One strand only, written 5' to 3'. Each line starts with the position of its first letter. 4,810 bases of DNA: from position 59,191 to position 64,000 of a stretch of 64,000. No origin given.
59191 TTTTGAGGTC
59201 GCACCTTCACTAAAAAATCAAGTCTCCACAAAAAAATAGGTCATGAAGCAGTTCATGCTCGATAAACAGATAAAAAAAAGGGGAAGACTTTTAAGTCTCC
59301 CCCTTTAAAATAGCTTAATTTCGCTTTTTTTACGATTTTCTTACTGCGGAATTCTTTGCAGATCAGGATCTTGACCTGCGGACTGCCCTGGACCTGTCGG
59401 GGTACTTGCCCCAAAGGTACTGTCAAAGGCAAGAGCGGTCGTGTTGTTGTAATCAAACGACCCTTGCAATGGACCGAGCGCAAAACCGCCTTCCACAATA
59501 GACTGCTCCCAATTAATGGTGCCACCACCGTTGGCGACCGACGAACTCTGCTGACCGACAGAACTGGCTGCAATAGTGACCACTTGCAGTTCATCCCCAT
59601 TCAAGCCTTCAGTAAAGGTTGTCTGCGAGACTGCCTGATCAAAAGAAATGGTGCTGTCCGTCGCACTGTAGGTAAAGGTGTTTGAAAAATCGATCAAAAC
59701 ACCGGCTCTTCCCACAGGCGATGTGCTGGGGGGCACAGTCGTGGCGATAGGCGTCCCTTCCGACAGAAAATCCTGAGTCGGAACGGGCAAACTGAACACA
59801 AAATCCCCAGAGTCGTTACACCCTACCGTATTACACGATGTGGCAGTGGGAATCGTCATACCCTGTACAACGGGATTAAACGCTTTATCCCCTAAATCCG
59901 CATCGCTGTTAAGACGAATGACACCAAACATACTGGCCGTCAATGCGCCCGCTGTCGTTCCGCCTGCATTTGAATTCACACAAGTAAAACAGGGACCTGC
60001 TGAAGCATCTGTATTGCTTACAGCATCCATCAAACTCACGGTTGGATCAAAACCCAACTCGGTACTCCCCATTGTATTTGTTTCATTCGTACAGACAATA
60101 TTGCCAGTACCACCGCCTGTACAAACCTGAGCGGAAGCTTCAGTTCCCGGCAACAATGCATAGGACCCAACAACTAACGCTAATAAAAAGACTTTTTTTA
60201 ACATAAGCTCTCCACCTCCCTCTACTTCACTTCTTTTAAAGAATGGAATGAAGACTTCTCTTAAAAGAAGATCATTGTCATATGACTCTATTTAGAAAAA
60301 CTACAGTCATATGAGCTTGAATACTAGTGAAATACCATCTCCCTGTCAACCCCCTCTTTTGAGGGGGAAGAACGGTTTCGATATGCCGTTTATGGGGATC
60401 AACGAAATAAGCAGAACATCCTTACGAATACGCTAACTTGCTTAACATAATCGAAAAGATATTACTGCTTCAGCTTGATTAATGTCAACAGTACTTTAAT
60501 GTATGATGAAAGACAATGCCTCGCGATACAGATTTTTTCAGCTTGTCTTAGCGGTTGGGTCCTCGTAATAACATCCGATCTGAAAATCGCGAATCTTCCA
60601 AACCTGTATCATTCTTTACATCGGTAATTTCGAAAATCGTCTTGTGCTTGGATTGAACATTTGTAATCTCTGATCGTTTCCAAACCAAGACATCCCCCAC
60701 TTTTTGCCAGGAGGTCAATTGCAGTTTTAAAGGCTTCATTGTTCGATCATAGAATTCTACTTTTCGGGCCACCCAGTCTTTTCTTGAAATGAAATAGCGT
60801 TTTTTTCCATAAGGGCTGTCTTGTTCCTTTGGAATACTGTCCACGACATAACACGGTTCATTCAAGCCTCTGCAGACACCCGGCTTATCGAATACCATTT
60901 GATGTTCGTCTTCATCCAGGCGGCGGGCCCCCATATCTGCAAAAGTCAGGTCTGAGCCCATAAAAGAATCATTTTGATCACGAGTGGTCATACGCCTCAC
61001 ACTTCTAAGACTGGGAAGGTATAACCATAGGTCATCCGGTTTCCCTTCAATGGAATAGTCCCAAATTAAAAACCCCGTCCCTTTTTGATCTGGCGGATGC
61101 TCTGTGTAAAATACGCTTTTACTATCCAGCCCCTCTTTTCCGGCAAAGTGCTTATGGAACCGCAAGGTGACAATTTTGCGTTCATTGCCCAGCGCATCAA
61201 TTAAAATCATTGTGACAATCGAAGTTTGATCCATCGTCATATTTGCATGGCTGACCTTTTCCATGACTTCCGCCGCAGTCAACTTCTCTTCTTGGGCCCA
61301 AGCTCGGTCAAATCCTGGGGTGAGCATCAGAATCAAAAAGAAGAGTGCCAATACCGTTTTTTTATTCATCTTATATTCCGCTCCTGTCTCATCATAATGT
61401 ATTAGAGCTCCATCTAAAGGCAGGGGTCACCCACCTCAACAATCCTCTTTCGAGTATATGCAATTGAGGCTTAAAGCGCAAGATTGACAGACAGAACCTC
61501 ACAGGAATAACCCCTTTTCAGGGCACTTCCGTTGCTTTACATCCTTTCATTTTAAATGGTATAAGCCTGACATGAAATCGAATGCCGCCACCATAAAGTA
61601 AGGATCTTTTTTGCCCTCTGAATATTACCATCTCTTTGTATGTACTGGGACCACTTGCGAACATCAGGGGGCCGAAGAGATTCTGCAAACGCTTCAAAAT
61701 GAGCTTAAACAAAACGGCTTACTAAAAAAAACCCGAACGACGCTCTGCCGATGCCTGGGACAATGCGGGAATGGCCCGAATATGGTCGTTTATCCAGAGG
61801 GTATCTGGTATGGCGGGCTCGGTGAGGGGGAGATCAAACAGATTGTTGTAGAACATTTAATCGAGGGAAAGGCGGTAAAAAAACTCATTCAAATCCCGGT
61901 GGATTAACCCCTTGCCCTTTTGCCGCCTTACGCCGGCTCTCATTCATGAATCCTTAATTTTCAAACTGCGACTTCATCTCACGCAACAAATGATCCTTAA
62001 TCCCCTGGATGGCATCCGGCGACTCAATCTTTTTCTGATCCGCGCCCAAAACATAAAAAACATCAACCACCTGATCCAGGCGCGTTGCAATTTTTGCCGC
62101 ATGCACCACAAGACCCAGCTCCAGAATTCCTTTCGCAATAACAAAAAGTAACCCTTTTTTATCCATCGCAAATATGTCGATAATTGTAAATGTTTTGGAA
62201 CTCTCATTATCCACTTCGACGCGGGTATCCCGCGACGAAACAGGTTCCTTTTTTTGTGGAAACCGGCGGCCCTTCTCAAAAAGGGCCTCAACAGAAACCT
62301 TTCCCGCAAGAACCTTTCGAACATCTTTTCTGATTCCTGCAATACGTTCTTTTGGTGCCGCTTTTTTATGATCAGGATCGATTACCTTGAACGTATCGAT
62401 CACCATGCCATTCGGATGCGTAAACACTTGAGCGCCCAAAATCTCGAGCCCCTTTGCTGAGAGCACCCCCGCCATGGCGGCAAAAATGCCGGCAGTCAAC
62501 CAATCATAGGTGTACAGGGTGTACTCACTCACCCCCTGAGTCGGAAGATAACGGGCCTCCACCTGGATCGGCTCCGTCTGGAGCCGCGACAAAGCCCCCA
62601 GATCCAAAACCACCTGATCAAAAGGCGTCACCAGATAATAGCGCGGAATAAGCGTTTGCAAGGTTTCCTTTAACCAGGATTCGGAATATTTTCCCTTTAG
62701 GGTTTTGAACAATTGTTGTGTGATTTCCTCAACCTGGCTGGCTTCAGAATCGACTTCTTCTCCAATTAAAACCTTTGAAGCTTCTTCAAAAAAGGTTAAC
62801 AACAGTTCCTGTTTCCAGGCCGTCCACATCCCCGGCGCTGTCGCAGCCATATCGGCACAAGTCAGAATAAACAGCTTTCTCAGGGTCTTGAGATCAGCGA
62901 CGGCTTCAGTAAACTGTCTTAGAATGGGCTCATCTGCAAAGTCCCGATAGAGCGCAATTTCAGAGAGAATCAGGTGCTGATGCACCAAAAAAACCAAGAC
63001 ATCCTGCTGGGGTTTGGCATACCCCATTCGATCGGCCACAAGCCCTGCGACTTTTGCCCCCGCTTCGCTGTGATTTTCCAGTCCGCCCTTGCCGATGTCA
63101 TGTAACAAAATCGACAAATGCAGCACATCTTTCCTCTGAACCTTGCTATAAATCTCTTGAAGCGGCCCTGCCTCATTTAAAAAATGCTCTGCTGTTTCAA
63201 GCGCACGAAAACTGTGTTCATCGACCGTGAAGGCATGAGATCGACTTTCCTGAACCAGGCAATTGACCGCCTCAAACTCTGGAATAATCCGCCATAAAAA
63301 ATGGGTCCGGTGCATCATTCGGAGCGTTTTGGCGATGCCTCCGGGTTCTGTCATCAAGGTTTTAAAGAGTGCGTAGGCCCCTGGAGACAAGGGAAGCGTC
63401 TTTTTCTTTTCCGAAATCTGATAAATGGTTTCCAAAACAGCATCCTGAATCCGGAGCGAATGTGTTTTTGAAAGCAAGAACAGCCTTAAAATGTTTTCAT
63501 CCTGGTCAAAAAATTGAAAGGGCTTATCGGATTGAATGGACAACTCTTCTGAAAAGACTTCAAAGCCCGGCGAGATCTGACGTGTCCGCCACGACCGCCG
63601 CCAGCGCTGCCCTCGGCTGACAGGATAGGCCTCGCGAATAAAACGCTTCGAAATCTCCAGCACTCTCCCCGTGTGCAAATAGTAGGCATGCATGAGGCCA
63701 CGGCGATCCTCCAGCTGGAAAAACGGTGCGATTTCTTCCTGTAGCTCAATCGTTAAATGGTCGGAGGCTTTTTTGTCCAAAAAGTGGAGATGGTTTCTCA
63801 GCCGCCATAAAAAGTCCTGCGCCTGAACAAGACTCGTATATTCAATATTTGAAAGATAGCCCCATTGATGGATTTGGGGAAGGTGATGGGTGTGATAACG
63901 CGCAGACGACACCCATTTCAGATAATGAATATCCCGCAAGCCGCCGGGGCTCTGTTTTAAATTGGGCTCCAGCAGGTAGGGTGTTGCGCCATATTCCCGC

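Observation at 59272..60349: Transcriptionally insulated gene for a Cys-paired Thr/Ser/Gly-rich secreted protein in the middle of the locus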

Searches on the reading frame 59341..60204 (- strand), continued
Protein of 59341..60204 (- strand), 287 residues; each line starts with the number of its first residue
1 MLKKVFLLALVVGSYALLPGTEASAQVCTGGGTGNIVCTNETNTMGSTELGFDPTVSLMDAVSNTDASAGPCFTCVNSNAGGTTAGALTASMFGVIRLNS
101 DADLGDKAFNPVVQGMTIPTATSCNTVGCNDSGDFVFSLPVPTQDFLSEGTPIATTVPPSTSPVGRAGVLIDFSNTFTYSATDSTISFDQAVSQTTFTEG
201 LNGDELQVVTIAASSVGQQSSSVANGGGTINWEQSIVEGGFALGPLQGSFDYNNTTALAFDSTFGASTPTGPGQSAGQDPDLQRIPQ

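Call 49: fold_search(model_id=the predicted structure, library=pdb)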
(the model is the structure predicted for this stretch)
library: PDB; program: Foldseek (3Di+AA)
matches with E <= 10: 233; with E <= 0.001: 0
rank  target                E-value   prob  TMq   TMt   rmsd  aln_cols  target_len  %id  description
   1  9yim_Y                7.5e-02  0.82  0.17  0.18  14.3       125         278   10  Capping protein bound to the barbed end of F-actin (released 2026-03-04)
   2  7ds6_A                8.9e-02  0.80  0.17  0.18  13.5       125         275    9  Crystal structure of actin capping protein in complex with twinflin-1/CD2AP CPI chimera peptide (TWN-CDC) (released 2021-03-03)
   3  7ccc_C                1.0e-01  0.80  0.17  0.18  14.3       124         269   10  The structure of the actin filament uncapping complex mediated by twinfilin (released 2021-02-03)
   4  1izn_C                1.1e-01  0.77  0.17  0.18  13.6       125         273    9  Crystal Structure of Actin Filament Capping Protein CapZ (released 2003-04-08)
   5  9y9m_Y                1.1e-01  0.72  0.17  0.18  14.7       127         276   10  Capping protein bound to the barbed end of cofilactin (released 2026-03-04)
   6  3aaa_A                1.3e-01  0.85  0.16  0.17  14.8        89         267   10  Crystal Structure of Actin capping protein in complex with V-1 (released 2010-08-04)
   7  9y9l_Y                1.6e-01  0.72  0.18  0.19  14.8       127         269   11  CP at the barbed end with one cofilin on second-to-last subunit (released 2026-03-04)
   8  3lk4_1                1.9e-01  0.66  0.17  0.18  13.5       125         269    9  Crystal structure of CapZ bound to the uncapping motif from CD2AP (released 2010-04-07)
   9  9b85_N                1.9e-01  0.63  0.17  0.17  14.7       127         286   10  Cryo-EM structure of human dynactin complex bound to Chlamydia effector Dre1 (released 2025-04-16)
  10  9b7j_N                2.0e-01  0.63  0.17  0.17  14.4       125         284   10  Cryo-EM structure of human dynactin complex bound to Chlamydia effector Dre1 (released 2025-04-16)
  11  3aa1_A                2.1e-01  0.82  0.17  0.17  13.7        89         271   10  Crystal structure of Actin capping protein in complex with the Cp-binding motif derived from CKIP-1 (released 2010-08-04)
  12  7ds8_A                2.8e-01  0.57  0.17  0.18  14.3       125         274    9  Crystal structure of actin capping protein in complex with twinflin-1/CD2AP CPI chimera peptide (CDN-TWC) (released 2021-03-03)
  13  8f8q_G                3.1e-01  0.54  0.16  0.17  15.2       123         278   10  Cryo-EM structure of the CapZ-capped barbed end of F-actin (released 2023-06-07)
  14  3lk2_A                3.9e-01  0.51  0.17  0.18  13.4       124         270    9  Crystal structure of CapZ bound to the uncapping motif from CARMIL (released 2010-04-07)
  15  1izn_A                4.2e-01  0.51  0.17  0.18  11.5       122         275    9  Crystal Structure of Actin Filament Capping Protein CapZ (released 2003-04-08)
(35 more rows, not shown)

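Call 57: search_protein_families(library=pfam, alignment_id=A2, max_evalue=10)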
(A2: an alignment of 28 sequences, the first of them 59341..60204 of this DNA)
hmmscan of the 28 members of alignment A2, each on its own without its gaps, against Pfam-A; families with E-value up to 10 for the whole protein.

A. member 1, window:59341-60204:- (287 aa): 0 families

B. families by the number of members that match (of 28 scanned): 4 families
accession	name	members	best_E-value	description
PF22902.2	NOMO1-like_9th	2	0.11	BOS complex subunit NOMO1-like, beta sandwich domain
PF14952.11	zf-tcix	2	2.4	Putative treble-clef, zinc-finger, Zn-binding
PF20615.3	DUF6802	1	0.082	Family of unknown function (DUF6802)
PF22323.1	Aq_1974-like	1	0.14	Uncharacterised protein aq_1974-like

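Call 58: find_related_loci(query=A2, collection=metagenome_contigs, flank=8000)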
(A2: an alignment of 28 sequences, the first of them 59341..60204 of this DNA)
Query A2 (287 aa) in metagenome_contigs; peptide patterns used: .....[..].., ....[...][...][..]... (x = any residue, [..] = any of these).
89 stretches matched a pattern; 7 encode a relative of the query (tblastn E <= 1e-3); 7 distinct loci.
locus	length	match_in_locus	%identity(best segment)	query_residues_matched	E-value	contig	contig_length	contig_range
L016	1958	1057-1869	60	1-272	1e-98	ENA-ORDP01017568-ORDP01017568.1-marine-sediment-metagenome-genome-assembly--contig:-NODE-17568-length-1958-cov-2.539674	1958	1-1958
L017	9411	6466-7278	59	1-272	1e-92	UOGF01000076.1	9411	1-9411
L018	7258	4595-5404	58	1-271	2e-92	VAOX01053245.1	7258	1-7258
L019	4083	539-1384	55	1-271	2e-84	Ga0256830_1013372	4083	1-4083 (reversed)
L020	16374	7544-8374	52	1-279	3e-81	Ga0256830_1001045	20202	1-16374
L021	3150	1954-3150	49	1-285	2e-75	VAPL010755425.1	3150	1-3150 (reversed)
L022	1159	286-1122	51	2-287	8e-71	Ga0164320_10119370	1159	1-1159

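Call 76: list_cluster_members(proteins=[P0001, P0035])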
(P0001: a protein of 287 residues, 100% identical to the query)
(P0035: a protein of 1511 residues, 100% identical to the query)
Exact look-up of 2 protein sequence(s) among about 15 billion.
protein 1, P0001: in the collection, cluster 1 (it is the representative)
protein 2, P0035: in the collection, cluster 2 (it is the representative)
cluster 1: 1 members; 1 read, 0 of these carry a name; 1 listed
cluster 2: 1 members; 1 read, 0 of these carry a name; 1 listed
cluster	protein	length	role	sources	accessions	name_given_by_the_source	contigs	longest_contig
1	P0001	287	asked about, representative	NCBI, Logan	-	-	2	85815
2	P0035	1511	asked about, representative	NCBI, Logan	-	-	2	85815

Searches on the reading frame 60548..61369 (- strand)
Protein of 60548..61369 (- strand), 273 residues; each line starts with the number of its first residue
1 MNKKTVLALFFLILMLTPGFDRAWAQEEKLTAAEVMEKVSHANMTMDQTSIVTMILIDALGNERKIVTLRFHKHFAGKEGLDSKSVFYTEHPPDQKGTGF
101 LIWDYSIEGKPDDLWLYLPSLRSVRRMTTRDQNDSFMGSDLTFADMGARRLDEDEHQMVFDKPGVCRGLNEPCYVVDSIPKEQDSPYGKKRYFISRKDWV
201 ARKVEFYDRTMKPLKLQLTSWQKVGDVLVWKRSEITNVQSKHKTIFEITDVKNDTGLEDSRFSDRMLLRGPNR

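Call 6: search_protein_families(library=pfam, proteins=[window:60548-61369:-], max_evalue=0.01)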
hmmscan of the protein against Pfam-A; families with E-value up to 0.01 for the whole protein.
window:60548-61369:- (273 aa): 2 families
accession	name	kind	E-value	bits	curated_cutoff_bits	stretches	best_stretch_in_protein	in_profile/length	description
PF17131.11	LolA_like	-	2.8e-46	157.9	30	1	82-267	2-182/184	Outer membrane lipoprotein-sorting protein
PF07044.18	DUF1329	-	6.6e-12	45.8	23.1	1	74-146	132-207/368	Protein of unknown function (DUF1329)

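Call 7: search_protein_families(library=ncbifam, proteins=[window:60548-61369:-], max_evalue=0.01)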
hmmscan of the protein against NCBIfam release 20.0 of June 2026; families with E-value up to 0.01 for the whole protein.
window:60548-61369:- (273 aa): 0 families

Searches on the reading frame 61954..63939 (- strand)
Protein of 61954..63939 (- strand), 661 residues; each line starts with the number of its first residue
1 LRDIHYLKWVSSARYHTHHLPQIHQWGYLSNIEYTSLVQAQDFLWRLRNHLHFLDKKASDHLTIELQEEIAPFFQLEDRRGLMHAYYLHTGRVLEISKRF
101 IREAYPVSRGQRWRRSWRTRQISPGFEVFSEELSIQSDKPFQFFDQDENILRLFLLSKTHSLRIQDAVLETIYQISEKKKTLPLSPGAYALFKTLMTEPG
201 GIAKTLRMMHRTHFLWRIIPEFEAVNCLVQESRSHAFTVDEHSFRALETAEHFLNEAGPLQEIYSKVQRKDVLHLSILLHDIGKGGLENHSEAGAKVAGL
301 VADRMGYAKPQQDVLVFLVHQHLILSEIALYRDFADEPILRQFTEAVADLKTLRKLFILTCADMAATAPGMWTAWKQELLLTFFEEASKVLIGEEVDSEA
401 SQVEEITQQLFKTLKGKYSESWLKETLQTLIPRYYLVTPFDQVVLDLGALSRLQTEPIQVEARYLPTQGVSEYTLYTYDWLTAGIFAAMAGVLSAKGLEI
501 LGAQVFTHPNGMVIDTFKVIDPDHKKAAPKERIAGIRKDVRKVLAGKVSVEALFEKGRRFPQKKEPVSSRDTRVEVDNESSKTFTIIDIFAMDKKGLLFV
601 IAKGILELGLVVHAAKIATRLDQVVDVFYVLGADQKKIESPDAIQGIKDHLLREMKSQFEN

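Call 6: search_protein_families(library=pfam, proteins=[window:61954-63939:-], max_evalue=0.01)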
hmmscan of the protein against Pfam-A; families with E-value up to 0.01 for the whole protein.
window:61954-63939:- (661 aa): 5 families
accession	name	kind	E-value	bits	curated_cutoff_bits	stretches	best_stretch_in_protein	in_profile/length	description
PF08335.16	GlnD_UR_UTase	-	3.9e-18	66.3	21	1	1-100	35-140/141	GlnD PII-uridylyltransferase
PF24931.1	ACT_ACR9_3rd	-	2.5e-07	31.1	27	1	574-657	2-86/98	ACR9-like, ACT-like domain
PF01842.31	ACT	-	1.8e-06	28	27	0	483-524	11-53/66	ACT domain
PF01966.28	HD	-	8e-06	26.6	22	1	239-329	1-92/116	HD domain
PF21447.3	Ppx-GppA_III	-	0.0095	16.2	27.3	0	235-323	11-100/177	Ppx/GppA phosphatase, domain III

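Call 7: search_protein_families(library=ncbifam, proteins=[window:61954-63939:-], max_evalue=0.01)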
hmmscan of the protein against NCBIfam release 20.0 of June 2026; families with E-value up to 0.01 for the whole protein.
window:61954-63939:- (661 aa): 10 families
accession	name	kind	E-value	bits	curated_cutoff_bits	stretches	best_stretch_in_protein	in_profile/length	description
TIGR01693.1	UTase_glnD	equivalog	2.5e-124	416.4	519.4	1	1-652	184-846/850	[protein-PII] uridylyltransferase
NF003467.0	PRK05092.1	equivalog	9.2e-123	410.9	959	1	1-658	251-926/940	[protein-PII] uridylyltransferase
NF003448.0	PRK05007.1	equivalog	3.4e-87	293.2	1255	1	1-656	220-879/884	bifunctional uridylyltransferase/uridylyl-removing protein GlnD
NF002837.0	PRK03059.1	equivalog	1.8e-79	267.8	1010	1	1-654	200-854/857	[protein-PII] uridylyltransferase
NF001366.0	PRK00275.1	equivalog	1.9e-76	257.7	1299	1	1-658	218-888/895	[protein-PII] uridylyltransferase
NF002487.0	PRK01759.1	equivalog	2.2e-74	251.1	890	1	1-654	204-860/862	bifunctional uridylyltransferase/uridylyl-removing protein GlnD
NF002895.0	PRK03381.1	equivalog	3.9e-70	236.9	631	1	1-653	198-775/782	[protein-PII] uridylyltransferase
NF003347.0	PRK04374.1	equivalog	1.7e-44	152.2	1567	1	1-651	211-862/869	[protein-PII] uridylyltransferase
NF001265.0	PRK00227.1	equivalog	1.4e-27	96.2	799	1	36-389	183-522/693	[protein-PII] uridylyltransferase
TIGR02692.1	tRNA_CCA_actino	equivalog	0.00074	18.3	438.8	1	140-295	162-304/466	CCA tRNA nucleotidyltransferase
